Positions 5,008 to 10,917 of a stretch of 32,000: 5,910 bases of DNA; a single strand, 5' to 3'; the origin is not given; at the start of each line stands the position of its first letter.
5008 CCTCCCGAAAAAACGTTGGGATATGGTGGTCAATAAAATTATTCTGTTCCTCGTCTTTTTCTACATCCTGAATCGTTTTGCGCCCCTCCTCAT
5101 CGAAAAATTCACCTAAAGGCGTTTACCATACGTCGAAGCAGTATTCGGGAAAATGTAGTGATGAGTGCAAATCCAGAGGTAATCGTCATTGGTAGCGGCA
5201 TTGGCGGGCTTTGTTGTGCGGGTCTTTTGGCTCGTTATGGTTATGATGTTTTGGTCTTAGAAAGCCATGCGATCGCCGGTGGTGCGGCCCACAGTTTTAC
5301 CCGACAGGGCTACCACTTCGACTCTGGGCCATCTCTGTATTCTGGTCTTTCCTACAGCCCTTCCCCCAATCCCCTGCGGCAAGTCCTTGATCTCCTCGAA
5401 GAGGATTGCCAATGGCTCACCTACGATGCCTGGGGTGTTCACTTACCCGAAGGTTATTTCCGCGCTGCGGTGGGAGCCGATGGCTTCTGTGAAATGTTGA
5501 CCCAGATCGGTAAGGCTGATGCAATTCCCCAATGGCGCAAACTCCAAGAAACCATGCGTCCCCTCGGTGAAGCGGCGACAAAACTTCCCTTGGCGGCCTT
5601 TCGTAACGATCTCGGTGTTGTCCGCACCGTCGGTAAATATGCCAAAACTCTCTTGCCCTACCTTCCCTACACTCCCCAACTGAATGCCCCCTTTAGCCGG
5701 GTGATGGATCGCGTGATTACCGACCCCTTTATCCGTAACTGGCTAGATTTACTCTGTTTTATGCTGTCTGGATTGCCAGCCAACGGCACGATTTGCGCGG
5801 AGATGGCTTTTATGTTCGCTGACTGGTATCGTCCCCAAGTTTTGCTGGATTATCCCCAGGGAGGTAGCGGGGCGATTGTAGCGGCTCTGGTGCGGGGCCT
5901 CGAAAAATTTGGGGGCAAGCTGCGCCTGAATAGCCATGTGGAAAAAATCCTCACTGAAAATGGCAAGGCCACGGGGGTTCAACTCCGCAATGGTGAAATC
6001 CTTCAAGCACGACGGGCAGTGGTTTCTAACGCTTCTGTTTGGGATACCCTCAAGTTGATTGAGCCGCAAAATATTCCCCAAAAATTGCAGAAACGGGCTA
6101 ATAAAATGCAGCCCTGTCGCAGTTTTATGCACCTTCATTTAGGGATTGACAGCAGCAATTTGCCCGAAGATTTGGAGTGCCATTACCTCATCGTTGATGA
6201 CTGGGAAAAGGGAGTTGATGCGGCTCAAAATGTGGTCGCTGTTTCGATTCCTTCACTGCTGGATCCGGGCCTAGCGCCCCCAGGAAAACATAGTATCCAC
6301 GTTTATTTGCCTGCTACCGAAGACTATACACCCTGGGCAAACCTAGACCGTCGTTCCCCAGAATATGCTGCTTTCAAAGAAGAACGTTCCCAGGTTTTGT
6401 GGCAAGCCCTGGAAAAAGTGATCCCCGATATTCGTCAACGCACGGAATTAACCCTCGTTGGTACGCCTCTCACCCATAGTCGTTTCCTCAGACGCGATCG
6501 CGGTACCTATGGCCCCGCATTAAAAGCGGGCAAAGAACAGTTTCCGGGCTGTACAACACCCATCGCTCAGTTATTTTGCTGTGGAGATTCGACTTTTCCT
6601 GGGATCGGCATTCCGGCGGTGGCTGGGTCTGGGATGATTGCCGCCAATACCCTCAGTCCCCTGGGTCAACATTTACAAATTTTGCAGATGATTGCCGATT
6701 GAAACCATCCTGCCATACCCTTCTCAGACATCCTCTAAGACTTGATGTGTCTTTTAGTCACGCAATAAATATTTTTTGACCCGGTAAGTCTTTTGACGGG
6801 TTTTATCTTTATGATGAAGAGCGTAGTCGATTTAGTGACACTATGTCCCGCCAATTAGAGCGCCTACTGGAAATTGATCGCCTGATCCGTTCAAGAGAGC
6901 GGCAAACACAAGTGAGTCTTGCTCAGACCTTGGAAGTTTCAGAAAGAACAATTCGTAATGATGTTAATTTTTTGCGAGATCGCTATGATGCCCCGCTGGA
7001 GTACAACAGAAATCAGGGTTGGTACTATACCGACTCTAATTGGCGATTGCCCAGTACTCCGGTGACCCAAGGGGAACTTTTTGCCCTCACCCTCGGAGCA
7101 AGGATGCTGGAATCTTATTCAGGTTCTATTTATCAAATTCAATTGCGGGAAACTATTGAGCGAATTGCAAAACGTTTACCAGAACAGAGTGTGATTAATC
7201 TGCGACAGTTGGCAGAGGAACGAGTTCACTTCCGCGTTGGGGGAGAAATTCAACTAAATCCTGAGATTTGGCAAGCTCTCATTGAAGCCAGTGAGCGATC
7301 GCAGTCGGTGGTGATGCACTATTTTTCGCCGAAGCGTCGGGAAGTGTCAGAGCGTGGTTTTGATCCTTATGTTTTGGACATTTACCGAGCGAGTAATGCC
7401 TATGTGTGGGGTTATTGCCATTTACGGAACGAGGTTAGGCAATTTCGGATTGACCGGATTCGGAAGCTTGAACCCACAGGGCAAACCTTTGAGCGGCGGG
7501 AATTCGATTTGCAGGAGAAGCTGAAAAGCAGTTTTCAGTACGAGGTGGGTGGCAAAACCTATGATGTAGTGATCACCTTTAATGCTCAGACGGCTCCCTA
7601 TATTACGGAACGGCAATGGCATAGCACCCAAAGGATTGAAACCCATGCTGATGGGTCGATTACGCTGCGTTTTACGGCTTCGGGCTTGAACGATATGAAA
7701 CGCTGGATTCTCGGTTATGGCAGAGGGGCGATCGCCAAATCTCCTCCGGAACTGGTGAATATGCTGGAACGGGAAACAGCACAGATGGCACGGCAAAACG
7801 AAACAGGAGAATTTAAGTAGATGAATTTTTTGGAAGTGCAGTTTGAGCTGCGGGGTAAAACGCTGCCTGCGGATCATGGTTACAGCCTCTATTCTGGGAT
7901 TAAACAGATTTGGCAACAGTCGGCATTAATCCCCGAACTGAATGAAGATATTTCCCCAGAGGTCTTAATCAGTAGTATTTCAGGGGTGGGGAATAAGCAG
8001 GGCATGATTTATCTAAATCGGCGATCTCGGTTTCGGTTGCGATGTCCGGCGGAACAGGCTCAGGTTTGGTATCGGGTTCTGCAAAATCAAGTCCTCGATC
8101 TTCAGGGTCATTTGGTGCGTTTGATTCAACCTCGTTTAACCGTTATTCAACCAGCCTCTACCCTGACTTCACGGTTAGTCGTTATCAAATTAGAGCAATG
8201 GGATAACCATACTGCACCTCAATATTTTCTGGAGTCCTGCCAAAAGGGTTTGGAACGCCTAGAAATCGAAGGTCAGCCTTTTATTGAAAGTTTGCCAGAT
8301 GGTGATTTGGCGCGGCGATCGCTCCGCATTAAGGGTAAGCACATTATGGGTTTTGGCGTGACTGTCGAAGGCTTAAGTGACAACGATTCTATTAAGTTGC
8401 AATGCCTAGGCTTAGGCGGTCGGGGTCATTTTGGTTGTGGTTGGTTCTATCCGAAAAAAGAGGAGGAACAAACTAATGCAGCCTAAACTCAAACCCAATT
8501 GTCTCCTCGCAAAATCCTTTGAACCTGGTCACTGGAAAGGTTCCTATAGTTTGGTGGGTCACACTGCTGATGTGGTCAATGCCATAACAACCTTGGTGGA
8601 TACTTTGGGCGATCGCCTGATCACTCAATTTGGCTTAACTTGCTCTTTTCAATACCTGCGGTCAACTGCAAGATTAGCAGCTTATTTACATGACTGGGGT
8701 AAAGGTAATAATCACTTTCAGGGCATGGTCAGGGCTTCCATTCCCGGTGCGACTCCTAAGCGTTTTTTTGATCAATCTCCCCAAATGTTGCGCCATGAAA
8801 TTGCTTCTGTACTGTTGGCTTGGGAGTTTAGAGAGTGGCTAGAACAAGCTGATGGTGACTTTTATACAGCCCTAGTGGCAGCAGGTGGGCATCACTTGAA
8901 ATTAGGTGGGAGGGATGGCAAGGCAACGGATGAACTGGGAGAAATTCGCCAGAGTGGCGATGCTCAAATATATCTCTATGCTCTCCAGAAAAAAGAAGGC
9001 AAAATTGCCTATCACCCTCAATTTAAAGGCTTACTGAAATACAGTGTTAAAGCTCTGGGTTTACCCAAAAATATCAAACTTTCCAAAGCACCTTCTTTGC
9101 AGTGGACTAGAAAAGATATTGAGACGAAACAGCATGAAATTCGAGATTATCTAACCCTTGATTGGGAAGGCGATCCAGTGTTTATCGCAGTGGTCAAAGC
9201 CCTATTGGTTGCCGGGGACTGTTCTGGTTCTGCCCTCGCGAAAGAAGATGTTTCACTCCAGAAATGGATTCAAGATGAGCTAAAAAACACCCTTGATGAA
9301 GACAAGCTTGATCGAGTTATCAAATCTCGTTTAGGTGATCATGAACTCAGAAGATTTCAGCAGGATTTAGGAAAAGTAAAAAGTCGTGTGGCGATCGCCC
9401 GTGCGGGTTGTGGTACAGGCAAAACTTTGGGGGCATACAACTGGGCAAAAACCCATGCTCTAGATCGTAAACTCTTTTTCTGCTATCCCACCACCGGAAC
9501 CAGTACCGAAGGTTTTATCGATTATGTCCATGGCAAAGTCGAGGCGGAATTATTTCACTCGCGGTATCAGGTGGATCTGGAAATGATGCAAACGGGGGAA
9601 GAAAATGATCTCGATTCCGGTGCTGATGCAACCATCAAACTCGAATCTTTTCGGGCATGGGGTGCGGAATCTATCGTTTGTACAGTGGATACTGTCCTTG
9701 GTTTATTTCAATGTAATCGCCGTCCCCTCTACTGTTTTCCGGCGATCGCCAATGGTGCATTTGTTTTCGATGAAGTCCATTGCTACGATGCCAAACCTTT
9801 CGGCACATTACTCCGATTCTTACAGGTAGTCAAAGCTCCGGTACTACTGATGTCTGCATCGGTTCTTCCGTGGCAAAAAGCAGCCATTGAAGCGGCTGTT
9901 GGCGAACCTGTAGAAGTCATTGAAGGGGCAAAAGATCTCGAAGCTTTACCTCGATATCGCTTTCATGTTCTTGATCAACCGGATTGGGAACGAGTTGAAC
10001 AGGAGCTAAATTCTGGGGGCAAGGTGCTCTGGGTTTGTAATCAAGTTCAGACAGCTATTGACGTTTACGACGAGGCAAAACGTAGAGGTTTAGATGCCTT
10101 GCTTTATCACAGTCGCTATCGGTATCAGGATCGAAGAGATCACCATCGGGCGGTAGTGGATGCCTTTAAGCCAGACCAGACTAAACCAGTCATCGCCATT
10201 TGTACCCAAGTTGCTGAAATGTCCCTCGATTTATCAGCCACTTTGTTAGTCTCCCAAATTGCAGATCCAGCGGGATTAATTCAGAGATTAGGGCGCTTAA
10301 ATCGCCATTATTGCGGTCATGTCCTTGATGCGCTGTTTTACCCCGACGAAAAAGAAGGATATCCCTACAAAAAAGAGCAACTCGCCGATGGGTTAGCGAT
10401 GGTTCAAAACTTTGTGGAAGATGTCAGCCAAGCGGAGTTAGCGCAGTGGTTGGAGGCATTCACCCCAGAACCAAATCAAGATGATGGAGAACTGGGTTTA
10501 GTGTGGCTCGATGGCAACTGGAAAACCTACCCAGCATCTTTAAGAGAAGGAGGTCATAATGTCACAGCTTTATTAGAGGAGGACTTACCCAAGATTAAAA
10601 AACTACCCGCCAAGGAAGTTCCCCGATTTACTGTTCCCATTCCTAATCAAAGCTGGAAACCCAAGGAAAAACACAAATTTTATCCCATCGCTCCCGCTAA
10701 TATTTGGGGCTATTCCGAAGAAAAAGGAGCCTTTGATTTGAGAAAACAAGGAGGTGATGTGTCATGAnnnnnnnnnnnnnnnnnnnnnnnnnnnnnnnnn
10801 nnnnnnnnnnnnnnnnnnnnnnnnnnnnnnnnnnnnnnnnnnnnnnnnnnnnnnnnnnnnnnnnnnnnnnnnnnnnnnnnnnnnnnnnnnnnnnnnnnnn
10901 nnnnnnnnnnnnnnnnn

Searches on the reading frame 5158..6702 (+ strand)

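Call 76: search_protein_families(library=pfam, proteins=[window:5158-6702:+], max_evalue=0.001)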
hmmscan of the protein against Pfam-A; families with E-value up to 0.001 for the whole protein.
window:5158-6702:+ (514 aa): 10 families
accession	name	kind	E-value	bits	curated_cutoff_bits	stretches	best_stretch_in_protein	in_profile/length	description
PF01593.30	Amino_oxidase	-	2.1e-23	83.8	19.8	2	217-498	181-441/443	Flavin containing amine oxidoreductase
PF13450.12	NAD_binding_8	-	6.3e-16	58.9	21.9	1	10-68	1-59/68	NAD(P)-binding Rossmann-like domain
PF01266.30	DAO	-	8.2e-15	55.6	27.9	2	8-48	2-43/353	FAD dependent oxidoreductase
PF00890.30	FAD_binding_2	-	3.2e-09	36.9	20.4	1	8-48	2-40/414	FAD binding domain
PF03486.20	HI0933_like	-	1.4e-06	28.4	50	0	7-38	2-33/244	HI0933-like protein Rossmann domain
PF07992.20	Pyr_redox_2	-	3.2e-05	23.9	26.1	0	7-71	2-53/291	Pyridine nucleotide-disulphide oxidoreductase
PF00996.24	GDI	-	0.0001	21.4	23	0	232-293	225-286/436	GDP dissociation inhibitor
PF01494.25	FAD_binding_3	-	0.00016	21.5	22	1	7-38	3-34/349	FAD binding domain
PF12831.13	FAD_oxidored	-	0.00017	21.4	27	1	7-44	1-38/416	FAD dependent oxidoreductase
PF00070.33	Pyr_redox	-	0.00073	20.4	22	0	8-36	2-30/82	Pyridine nucleotide-disulphide oxidoreductase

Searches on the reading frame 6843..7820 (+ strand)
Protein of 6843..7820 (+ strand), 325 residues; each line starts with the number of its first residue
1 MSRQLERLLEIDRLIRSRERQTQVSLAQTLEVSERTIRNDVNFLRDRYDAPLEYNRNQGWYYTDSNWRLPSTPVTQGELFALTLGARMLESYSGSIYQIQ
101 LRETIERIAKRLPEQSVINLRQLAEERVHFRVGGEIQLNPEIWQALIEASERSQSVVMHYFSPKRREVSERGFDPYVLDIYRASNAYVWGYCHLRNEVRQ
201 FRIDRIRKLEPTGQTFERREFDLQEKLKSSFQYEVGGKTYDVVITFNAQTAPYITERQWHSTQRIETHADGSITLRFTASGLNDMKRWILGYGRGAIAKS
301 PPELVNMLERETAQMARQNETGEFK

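Call 76: search_protein_families(library=pfam, proteins=[window:6843-7820:+], max_evalue=0.001)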
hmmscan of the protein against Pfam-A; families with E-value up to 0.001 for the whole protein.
window:6843-7820:+ (325 aa): 3 families
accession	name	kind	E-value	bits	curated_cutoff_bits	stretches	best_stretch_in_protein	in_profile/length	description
PF25583.1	WCX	-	1.5e-16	60.9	23.9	1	239-316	2-76/76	WCX domain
PF13280.12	WYL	-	3.1e-15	56.3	21.8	1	142-210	2-69/70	WYL domain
PF08279.18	HTH_11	-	2.4e-06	27.8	25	1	12-60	7-54/55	HTH domain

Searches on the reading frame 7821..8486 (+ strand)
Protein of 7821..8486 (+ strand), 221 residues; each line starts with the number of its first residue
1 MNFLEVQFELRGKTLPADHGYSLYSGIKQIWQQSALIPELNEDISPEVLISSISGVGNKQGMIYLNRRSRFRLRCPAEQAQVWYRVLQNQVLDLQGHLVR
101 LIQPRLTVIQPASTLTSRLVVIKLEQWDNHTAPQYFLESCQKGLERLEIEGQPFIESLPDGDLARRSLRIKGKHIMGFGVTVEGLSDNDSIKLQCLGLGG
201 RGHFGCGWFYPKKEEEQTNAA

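Call 3: search_protein_families(library=pfam, proteins=[window:7821-8486:+], max_evalue=0.01)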
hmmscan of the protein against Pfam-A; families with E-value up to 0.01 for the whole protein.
window:7821-8486:+ (221 aa): 1 family
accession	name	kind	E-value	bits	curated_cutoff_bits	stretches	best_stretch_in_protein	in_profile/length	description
PF09559.15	Cas6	-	1.4e-61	208.3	26.7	1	5-213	2-190/191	Cas6 Crispr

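Call 4: search_protein_families(library=ncbifam, proteins=[window:7821-8486:+], max_evalue=0.01)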
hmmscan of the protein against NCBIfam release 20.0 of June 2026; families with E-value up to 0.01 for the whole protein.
window:7821-8486:+ (221 aa): 1 family
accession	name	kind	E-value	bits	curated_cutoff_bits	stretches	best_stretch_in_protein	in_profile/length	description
TIGR02807.1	cas6_cmx6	equivalog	5.7e-51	173.3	98.85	1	1-211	1-197/197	type I-MYXAN CRISPR-associated protein Cas6/Cmx6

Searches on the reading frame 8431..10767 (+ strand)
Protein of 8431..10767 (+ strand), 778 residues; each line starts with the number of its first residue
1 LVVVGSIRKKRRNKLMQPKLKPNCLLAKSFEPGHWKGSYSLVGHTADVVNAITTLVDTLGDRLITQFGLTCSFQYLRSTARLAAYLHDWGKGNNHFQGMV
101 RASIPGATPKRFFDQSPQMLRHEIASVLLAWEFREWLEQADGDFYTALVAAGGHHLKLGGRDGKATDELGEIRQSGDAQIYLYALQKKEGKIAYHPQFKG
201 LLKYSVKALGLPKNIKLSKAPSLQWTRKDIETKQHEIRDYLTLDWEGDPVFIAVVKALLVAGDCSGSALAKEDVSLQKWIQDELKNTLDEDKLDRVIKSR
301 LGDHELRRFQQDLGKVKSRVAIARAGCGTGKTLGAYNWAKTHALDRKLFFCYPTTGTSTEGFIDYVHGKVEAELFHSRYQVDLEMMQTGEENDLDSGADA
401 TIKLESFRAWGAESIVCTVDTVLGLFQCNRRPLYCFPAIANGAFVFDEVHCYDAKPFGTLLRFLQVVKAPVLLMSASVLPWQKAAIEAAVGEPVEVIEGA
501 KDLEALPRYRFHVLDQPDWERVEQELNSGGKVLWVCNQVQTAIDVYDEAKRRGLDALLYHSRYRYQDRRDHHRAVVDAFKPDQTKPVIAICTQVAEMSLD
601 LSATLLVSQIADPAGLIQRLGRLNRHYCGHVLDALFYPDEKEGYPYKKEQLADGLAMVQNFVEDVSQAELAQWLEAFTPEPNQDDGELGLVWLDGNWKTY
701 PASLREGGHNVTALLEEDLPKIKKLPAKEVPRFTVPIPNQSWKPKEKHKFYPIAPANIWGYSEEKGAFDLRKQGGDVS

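Call 3: search_protein_families(library=pfam, proteins=[window:8431-10767:+], max_evalue=0.01)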
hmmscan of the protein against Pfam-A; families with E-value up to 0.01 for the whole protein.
window:8431-10767:+ (778 aa): 4 families
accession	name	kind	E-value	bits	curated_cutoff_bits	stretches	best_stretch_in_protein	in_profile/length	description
PF22590.2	Cas3-like_C_2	-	6.6e-26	91.1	27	1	529-626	2-104/106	CRISPR-associated nuclease/helicase Cas3, C-terminal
PF18019.7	Cas3_HD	-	1.9e-10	41.6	23.1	1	36-156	11-130/207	Cas3, HD domain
PF00271.37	Helicase_C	-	3e-07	31.1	23.5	1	522-625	6-108/110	Helicase conserved C-terminal domain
PF00270.35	DEAD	-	0.0063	16.7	26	0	397-478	82-160/167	DEAD/DEAH box helicase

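Call 4: search_protein_families(library=ncbifam, proteins=[window:8431-10767:+], max_evalue=0.01)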
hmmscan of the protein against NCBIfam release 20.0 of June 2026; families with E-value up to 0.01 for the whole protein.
window:8431-10767:+ (778 aa): 6 families
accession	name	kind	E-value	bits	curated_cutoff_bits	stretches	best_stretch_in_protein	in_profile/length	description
TIGR01587.1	cas3_core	equivalog_domain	2e-39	135.8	102.45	1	322-626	3-319/358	CRISPR-associated helicase Cas3'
TIGR02621.3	cas3_GSU0051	exception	3.2e-37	128.8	400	2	520-680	262-428/854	type I-G CRISPR-associated helicase/endonuclease Cas3g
NF007248.0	PRK09694.1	equivalog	1e-22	80.1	569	1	517-626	548-662/878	CRISPR-associated helicase/endonuclease Cas3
TIGR01596.1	cas3_HD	equivalog_domain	3.1e-13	50.2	43.45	1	41-199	1-133/178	CRISPR-associated endonuclease Cas3''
TIGR03158.1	cas3_cyano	exception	0.0017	17.5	69.1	0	316-466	12-171/357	type I-D CRISPR-associated helicase Cas3'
NF041062.1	DpdE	equivalog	0.0033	15.4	500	1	521-626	535-639/1048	protein DpdE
